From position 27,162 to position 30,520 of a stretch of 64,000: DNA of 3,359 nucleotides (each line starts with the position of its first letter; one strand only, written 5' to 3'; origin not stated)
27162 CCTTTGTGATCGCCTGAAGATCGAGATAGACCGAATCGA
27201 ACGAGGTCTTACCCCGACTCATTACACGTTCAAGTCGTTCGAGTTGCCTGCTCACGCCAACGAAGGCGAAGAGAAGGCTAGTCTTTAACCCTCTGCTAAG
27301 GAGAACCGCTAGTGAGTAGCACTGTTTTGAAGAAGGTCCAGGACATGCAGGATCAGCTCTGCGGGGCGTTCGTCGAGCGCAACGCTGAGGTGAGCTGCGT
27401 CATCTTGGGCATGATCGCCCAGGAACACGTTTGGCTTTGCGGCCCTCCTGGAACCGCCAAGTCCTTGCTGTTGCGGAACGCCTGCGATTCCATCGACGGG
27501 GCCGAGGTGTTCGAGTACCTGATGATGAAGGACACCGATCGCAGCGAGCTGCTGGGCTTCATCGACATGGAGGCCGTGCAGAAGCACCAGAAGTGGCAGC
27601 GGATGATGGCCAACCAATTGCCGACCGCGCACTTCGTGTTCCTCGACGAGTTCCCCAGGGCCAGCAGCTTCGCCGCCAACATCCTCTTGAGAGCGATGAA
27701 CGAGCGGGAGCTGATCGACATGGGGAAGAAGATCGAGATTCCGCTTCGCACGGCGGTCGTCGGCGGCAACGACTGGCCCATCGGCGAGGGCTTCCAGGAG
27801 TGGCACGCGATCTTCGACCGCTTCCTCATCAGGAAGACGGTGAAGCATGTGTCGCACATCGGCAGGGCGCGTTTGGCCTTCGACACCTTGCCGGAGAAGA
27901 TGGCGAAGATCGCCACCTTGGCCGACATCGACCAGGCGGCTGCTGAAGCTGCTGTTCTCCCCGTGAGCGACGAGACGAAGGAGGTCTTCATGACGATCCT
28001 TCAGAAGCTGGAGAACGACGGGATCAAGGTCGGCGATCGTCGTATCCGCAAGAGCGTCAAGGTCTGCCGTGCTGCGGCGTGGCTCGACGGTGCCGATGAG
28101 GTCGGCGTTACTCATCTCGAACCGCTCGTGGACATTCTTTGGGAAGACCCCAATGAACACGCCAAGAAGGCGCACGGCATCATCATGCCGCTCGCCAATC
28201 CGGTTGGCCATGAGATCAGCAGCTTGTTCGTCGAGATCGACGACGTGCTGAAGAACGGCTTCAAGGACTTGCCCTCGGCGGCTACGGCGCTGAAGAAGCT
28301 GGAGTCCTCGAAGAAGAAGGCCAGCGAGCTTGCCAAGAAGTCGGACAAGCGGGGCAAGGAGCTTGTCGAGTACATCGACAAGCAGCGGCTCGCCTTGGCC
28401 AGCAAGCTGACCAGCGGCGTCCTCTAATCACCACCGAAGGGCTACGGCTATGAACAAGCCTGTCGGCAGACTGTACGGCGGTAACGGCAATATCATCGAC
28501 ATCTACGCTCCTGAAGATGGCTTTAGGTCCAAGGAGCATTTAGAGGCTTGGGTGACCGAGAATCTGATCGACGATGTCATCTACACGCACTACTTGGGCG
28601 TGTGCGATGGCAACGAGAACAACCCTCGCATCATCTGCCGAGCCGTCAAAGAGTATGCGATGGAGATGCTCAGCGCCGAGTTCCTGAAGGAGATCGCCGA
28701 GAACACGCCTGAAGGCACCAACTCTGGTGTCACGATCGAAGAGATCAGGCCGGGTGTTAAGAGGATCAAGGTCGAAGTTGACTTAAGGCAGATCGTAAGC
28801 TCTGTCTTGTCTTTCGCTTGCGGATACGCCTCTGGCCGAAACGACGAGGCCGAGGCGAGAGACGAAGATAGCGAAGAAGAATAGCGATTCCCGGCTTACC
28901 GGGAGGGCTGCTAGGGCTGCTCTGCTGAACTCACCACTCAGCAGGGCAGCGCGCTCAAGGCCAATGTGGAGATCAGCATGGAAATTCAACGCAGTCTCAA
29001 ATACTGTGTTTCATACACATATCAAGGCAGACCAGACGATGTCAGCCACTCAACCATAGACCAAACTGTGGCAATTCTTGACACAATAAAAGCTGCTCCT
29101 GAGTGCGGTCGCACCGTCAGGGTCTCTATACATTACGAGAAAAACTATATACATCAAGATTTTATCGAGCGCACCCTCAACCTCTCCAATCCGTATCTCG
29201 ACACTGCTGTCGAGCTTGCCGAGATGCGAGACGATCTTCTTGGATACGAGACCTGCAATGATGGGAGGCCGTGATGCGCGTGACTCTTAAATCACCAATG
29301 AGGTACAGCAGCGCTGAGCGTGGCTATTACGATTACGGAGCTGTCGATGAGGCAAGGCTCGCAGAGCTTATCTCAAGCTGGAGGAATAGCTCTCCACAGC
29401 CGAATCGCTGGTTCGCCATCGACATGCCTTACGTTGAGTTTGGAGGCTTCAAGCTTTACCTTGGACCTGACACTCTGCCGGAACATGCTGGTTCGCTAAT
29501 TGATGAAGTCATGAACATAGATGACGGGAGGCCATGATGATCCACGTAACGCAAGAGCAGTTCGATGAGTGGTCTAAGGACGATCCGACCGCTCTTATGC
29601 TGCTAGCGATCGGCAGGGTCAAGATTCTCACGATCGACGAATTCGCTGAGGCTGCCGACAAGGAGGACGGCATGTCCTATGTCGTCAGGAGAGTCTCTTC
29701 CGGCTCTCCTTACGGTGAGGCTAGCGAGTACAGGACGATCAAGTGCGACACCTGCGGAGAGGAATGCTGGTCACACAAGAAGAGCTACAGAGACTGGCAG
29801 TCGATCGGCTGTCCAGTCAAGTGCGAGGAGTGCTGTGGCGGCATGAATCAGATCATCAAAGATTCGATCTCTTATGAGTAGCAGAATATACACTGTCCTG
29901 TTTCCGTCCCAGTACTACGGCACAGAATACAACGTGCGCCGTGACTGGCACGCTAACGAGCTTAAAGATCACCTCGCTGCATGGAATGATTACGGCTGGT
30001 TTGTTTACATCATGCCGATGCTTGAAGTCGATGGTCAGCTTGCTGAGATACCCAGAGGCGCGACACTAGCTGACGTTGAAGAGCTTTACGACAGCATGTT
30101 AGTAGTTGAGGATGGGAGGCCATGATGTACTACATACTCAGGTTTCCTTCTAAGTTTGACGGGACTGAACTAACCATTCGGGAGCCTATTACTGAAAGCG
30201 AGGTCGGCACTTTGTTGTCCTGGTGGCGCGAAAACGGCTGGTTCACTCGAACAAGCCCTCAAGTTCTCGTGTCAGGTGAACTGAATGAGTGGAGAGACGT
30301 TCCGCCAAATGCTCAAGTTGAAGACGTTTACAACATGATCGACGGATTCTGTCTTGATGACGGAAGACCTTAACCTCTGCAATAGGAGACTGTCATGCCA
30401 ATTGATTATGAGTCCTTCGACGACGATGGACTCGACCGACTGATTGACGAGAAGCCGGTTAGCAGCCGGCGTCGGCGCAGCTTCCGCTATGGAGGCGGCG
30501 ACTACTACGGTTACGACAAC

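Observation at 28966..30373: Twelve small ORFs end in Arg-Pro-stop, eight of them in Asp-Gly-Arg-Pro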

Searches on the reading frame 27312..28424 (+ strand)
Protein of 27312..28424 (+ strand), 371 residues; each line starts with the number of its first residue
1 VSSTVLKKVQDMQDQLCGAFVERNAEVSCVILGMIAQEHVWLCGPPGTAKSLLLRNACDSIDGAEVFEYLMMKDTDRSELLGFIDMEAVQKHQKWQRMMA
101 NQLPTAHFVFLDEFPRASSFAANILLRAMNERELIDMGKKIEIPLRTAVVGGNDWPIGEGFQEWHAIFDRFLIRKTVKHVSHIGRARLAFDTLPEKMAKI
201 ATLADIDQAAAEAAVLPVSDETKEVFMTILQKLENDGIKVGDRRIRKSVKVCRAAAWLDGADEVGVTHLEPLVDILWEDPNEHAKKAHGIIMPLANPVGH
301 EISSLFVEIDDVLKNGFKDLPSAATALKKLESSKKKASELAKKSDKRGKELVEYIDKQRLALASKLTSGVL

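Call 10: search_protein_families(library=pfam, proteins=[window:27312-28424:+], max_evalue=0.001)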
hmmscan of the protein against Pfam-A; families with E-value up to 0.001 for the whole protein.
window:27312-28424:+ (371 aa): 5 families
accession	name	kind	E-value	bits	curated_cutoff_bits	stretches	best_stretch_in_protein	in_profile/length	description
PF20030.5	bpMoxR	-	1.3e-33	116.3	27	1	8-182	2-171/205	MoxR domain in the MoxR-vWA-beta-propeller ternary systems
PF07728.20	AAA_5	-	2.1e-16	60.7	22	1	39-160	1-128/139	AAA domain (dynein-related subfamily)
PF17868.7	AAA_lid_8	-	1e-10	41.7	22.8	1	224-284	4-66/72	AAA lid domain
PF07726.17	AAA_3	-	0.00017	21.9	27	1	39-172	1-130/131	ATPase family associated with various cellular activities (AAA)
PF00004.35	AAA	-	0.00026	21.9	21.2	0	41-130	2-93/131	ATPase family associated with various cellular activities (AAA)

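Call 26: find_homologous_proteins(query=window:27312-28424:+, max_evalue=1e-10)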
Query window:27312-28424:+ (371 aa): 142 proteins with E <= 1e-10 among 4447 candidates; the best 120 are listed.
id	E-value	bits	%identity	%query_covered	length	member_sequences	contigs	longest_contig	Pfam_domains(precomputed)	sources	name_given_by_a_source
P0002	2.4e-243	825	100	100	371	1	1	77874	PF20030.6,PF17868.8,PF07728.21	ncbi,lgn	-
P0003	6.3e-95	337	47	98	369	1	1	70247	PF20030.6,PF17868.8,PF07726.18,PF00493.30,PF07728.21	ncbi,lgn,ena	-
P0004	5.6e-90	320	45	98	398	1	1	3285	PF20030.6,PF17868.8,PF07726.18,PF07728.21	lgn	-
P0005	1.1e-89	319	45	98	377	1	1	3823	PF20030.6,PF17868.8,PF07726.18,PF07728.21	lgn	-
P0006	7.3e-85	304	44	97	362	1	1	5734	PF20030.6,PF17868.8,PF07728.21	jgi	jgi:MoxR-like ATPase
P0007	1.0e-83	300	43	97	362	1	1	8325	PF20030.6,PF17868.8,PF07728.21,PF13481.13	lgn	-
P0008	1.4e-80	289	42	98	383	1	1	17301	PF20030.6,PF17868.8,PF07728.21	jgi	jgi:MoxR-like ATPase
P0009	2.1e-79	286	42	98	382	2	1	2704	PF20030.6,PF17868.8,PF00158.33,PF07726.18,PF08298.18,PF00004.36,PF13401.13,PF05496.19,PF07728.21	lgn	-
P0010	6.2e-79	284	43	95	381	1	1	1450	PF20030.6,PF17868.8,PF07728.21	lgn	-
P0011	3.2e-78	282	41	97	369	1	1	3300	PF20030.6,PF17868.8,PF07728.21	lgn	-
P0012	2.3e-77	279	41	94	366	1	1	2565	PF20030.6,PF17868.8,PF07726.18,PF00004.36,PF07728.21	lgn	-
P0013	6.9e-77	277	41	96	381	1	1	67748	PF20030.6,PF17868.8,PF07728.21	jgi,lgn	jgi:MoxR-like ATPase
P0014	1.6e-76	276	40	98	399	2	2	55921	PF20030.6,PF17868.8,PF07726.18,PF00493.30,PF07728.21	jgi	jgi:MoxR-like ATPase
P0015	5.4e-76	274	43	96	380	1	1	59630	PF20030.6,PF17868.8,PF07728.21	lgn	-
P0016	4.1e-75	271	40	96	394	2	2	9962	PF20030.6,PF17868.8,PF07726.18,PF08298.18,PF00004.36,PF07728.21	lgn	-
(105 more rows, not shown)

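Call 27: find_encoding_contigs(protein=P0003, flank=10000, max_places=2)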
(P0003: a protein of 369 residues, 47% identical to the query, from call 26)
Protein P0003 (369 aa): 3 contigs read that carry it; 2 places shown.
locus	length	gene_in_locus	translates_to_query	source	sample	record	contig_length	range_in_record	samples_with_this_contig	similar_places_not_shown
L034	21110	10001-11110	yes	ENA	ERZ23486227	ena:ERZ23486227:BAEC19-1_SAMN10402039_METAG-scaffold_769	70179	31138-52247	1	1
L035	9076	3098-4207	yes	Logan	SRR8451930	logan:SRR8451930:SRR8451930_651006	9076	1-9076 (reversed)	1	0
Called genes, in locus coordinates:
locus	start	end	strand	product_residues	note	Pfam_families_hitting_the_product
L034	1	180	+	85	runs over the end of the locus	-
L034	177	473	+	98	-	-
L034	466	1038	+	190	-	-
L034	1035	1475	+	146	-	-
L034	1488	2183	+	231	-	PF02861:Clp_N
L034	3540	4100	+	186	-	-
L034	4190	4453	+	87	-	-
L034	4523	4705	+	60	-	-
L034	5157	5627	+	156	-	-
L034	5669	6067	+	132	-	-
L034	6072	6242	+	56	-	-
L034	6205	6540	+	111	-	-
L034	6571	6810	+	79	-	-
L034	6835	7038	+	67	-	-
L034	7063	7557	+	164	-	-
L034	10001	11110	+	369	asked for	PF00493:MCM (weak), PF20030:bpMoxR, PF07726:AAA_3 (faint), PF07728:AAA_5, PF17868:AAA_lid_8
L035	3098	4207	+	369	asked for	PF00493:MCM (weak), PF20030:bpMoxR, PF07726:AAA_3 (faint), PF07728:AAA_5, PF17868:AAA_lid_8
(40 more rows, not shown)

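Call 28: find_encoding_contigs(protein=P0013, flank=10000, max_places=2)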
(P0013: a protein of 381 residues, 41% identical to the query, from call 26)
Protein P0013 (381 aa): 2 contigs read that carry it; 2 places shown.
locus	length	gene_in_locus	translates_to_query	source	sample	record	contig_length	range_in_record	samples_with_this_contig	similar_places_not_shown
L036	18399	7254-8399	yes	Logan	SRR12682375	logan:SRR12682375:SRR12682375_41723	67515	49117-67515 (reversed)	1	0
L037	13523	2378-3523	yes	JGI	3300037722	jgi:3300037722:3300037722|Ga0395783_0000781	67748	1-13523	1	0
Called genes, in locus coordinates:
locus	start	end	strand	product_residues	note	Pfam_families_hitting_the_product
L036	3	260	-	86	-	?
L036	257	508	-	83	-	-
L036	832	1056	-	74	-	PF13619:KTSC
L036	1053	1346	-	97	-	-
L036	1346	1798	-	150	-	-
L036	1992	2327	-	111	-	-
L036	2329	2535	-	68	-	-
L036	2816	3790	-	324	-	-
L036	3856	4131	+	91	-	-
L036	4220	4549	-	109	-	-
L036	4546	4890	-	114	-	-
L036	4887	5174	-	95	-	-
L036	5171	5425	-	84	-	PF14549:P22_Cro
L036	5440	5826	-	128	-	PF24623:Phage_zn_bind_8 (weak)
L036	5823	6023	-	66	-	-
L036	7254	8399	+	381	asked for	PF20030:bpMoxR, PF07728:AAA_5, PF17868:AAA_lid_8 (weak)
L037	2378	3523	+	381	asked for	PF20030:bpMoxR, PF07728:AAA_5, PF17868:AAA_lid_8 (weak)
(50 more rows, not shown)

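Call 29: find_encoding_contigs(protein=P0015, flank=10000, max_places=2)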
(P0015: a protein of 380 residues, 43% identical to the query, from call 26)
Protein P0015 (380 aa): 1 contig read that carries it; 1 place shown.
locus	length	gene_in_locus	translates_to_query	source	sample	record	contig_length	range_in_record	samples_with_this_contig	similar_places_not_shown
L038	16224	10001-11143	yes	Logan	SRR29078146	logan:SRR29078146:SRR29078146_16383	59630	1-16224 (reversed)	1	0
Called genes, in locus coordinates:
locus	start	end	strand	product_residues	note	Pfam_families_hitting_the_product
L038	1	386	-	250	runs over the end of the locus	-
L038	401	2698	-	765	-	-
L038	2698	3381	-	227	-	-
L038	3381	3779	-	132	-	-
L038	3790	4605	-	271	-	PF03237:Terminase_6N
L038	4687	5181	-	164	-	-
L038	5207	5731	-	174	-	PF10045:DUF2280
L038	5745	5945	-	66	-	-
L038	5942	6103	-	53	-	-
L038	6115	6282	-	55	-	-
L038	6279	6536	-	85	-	-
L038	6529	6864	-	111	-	-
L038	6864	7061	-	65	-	-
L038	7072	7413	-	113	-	PF11750:DUF3307 (weak)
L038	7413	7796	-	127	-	-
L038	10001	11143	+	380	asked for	PF20030:bpMoxR, PF07728:AAA_5, PF17868:AAA_lid_8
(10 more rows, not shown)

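Call 36: find_encoding_contigs(protein=P0002, flank=1000, max_places=3)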
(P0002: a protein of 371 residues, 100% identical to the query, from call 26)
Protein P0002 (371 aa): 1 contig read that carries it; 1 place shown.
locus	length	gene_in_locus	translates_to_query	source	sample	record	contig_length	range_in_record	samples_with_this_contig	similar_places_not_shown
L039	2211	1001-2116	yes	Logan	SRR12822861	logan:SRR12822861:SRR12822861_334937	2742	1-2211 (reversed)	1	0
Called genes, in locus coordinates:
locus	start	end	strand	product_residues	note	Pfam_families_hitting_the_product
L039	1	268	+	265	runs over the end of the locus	?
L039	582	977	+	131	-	-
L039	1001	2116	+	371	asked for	PF20030:bpMoxR, PF07728:AAA_5, PF17868:AAA_lid_8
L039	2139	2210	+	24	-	?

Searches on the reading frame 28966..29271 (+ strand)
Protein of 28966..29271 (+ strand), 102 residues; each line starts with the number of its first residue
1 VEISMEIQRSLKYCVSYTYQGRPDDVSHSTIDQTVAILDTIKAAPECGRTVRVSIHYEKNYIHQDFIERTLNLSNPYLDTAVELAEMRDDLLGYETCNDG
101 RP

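Call 8: search_protein_families(library=pfam, proteins=[window:28966-29271:+], max_evalue=0.1)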
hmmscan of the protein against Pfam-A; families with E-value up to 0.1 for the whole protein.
window:28966-29271:+ (102 aa): 0 families

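Call 43: search_protein_families(library=phrogs, proteins=[window:28978-29271:+], max_evalue=0.01)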
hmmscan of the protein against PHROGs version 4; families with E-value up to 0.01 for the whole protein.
window:28978-29271:+ (98 aa): 0 families

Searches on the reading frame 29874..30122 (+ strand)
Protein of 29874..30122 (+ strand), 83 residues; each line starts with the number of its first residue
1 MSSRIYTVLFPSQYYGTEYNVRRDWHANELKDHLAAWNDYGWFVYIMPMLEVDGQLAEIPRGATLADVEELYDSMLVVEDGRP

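Call 8: search_protein_families(library=pfam, proteins=[window:29874-30122:+], max_evalue=0.1)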
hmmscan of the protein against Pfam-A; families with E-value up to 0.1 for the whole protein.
window:29874-30122:+ (83 aa): 0 families

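Call 18: find_homologous_proteins(query=window:29874-30122:+, max_evalue=0.01)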
Query window:29874-30122:+ (83 aa): 1 proteins with E <= 0.01 among 1 candidates.
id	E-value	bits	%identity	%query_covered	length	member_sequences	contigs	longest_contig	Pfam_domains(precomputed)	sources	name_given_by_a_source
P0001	6.1e-51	188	100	100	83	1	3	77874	-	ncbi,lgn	-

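Call 20: find_encoding_contigs(protein=P0001, flank=10000, max_places=10)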
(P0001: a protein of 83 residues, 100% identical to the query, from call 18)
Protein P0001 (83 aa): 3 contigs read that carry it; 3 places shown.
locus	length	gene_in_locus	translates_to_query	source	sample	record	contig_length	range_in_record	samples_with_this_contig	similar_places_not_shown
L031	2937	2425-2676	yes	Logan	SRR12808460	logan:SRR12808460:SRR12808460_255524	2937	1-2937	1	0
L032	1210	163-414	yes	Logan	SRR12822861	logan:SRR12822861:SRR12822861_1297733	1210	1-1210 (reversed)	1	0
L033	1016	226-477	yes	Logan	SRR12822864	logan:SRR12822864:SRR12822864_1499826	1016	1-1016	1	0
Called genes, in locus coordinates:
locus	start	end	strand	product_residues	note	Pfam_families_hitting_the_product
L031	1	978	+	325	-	?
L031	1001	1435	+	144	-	-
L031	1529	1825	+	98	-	-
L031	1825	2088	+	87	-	-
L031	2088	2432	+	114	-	-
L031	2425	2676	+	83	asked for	-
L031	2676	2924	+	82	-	-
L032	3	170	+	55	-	?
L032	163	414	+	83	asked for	-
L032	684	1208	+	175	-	?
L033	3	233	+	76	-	?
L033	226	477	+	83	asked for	-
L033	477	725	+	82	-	-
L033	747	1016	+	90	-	?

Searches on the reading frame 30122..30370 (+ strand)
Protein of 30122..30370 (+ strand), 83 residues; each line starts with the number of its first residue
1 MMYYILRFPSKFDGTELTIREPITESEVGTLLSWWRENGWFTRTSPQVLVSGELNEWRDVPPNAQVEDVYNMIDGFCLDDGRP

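Call 8: search_protein_families(library=pfam, proteins=[window:30122-30370:+], max_evalue=0.1)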
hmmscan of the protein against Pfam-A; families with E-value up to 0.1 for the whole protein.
window:30122-30370:+ (83 aa): 1 family
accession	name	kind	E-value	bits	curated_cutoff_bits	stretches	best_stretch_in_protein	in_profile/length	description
PF14195.11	DUF4316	-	0.062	13.5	25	1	65-75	11-21/43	Domain of unknown function (DUF4316)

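Call 43: search_protein_families(library=phrogs, proteins=[window:30125-30370:+], max_evalue=0.01)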
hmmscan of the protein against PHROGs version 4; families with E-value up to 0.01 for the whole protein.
window:30125-30370:+ (82 aa): 0 families

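Call 61: predict_structure(alignment_id=A1)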
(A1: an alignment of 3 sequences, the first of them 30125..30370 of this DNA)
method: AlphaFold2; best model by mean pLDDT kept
length: 82 residues; sequences in the alignment: 3
mean_pLDDT: 60.0   pTM: 0.51
mean pLDDT of the five models: 60.0, 52.3, 48.9, 48.7, 45.5
residues with pLDDT >= 90: 0; 70-90: 22; 50-70: 44; < 50: 16
segments of 3 or more residues with pLDDT < 50: 8-15, 77-82
pLDDT, mean of each block of 10 residues (from residue 1): 49 47 70 67 59 64 74 56 32
secondary structure, 60 per line:
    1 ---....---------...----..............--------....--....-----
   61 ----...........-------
elements in order: E4-7 E17-19 H24-37 E46-49 E52-55 H65-75
